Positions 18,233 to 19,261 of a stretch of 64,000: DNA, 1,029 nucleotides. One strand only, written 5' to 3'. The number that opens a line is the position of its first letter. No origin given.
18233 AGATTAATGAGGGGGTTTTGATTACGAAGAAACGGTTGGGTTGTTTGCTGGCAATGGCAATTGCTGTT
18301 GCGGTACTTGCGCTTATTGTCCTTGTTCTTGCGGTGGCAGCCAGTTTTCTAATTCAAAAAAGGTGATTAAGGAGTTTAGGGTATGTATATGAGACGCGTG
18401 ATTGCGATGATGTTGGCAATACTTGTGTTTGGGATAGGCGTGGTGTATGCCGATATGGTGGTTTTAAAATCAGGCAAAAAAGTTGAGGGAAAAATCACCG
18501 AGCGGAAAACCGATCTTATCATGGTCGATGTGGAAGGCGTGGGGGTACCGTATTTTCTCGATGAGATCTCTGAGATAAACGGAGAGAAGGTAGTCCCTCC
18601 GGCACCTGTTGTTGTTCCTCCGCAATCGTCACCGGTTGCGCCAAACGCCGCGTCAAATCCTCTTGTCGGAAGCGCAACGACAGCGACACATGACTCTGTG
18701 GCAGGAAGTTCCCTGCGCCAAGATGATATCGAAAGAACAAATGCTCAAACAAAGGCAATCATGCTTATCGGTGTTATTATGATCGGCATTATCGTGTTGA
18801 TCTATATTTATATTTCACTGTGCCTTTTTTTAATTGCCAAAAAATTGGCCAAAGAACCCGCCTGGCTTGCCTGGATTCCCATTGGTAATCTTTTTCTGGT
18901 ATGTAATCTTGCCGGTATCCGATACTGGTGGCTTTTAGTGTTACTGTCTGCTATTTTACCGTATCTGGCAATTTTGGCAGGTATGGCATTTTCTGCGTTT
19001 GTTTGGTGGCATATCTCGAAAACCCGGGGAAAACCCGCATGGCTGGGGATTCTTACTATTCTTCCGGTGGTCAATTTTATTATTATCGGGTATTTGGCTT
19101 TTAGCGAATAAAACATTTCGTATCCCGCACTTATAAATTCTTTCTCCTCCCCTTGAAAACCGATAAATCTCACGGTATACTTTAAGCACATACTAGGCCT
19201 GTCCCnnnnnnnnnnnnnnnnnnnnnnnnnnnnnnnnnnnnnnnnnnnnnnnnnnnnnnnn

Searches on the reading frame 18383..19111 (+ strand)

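Call 26: search_protein_families(library=pfam, proteins=[window:18383-19111:+], max_evalue=1)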
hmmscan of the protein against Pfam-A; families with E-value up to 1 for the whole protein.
window:18383-19111:+ (242 aa): 4 families
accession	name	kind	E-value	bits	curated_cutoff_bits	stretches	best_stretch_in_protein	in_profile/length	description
PF05399.16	EVI2A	-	0.0052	16.8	25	1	89-155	92-162/231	Ectropic viral integration site 2A protein (EVI2A)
PF18936.5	DUF5684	-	0.12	13.4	27.4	1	161-240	1-72/81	Family of unknown function (DUF5684)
PF17272.7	DUF5337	-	0.13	12.6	27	1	190-215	44-69/74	Family of unknown function (DUF5337)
PF06024.17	Orf78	-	0.41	11.4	29.4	1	107-151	44-86/101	Orf78 (ac78)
